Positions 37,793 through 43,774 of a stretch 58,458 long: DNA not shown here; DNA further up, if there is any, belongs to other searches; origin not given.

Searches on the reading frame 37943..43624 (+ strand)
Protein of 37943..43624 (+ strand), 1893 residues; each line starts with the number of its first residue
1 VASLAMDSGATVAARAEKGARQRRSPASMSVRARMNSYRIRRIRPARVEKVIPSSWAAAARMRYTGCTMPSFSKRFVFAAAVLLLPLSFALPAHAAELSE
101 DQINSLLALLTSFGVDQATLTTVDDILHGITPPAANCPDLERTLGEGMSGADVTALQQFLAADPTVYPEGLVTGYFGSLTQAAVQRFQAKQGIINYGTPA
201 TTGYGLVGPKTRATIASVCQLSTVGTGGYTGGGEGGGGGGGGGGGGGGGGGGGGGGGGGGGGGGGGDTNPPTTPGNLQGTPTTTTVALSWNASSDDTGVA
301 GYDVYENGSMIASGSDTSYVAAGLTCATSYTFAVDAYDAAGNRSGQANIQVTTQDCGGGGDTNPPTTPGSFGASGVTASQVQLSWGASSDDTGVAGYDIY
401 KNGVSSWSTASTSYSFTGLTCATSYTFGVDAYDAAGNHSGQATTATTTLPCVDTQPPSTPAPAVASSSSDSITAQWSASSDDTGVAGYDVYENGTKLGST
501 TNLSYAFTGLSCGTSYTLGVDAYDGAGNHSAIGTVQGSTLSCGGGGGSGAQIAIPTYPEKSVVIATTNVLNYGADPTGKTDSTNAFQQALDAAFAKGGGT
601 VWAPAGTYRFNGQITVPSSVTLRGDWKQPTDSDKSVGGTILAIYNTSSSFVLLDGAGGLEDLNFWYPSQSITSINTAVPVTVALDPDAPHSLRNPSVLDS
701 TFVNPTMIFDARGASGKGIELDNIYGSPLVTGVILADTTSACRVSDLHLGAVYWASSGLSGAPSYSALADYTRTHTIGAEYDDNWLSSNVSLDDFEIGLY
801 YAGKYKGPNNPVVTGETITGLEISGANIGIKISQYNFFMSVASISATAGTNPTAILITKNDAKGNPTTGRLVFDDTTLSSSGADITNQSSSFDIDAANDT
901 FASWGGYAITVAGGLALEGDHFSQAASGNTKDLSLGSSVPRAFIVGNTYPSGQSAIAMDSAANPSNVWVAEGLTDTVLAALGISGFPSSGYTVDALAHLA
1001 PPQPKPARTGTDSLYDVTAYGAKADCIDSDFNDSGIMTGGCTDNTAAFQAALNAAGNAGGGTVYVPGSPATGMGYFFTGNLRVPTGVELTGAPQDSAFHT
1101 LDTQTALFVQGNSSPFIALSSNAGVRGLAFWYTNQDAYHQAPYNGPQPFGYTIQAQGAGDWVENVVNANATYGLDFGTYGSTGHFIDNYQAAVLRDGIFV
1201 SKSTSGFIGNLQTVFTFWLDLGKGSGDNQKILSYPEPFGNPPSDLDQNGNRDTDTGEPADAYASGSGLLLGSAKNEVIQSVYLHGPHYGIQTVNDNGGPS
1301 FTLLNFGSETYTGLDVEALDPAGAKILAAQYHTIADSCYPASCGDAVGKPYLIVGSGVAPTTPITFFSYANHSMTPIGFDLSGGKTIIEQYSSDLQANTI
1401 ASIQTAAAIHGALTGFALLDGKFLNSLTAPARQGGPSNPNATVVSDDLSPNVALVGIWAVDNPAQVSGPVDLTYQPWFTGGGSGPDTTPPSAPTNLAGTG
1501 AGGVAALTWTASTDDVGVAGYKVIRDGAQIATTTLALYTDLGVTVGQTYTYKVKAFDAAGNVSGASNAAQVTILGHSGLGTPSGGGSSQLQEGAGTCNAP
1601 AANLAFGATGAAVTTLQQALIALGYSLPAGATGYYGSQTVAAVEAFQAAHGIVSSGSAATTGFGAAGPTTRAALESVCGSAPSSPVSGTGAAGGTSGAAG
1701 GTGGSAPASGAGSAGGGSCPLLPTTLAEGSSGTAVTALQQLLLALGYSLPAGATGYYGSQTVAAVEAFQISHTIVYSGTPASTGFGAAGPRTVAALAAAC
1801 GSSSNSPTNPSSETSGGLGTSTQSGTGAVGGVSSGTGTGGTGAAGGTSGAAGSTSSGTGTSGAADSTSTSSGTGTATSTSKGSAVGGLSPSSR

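Call 61: search_protein_families(library=pfam, proteins=[window:37943-43624:+], max_evalue=0.0001)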
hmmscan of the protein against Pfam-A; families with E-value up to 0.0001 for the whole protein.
window:37943-43624:+ (1893 aa): 6 families
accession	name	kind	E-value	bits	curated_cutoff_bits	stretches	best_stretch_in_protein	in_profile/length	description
PF01471.23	PG_binding_1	-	3.8e-32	110.7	23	3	1609-1656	1-47/57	Putative peptidoglycan binding domain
PF00041.27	fn3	-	2e-22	79.6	25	3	368-438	3-75/84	Fibronectin type III domain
PF12708.12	Pect-lyase_RHGA_epim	-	5.1e-19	69.4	27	1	567-678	2-112/213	Rhamnogalacturonase A/epimerase, pectate lyase-like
PF18370.7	RGI_lyase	-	2.2e-08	34.8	27.8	0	281-333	14-69/86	Rhamnogalacturonan I lyases beta-sheet domain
PF25059.1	FN3_DSCAM-DSCAML_C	-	2.9e-06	28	39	0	409-450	42-83/89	DSCAM/DSCAML C-terminal Fn3-like domain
PF17957.7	Big_7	-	4.5e-06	27.7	24.1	0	461-508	9-55/70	Bacterial Ig domain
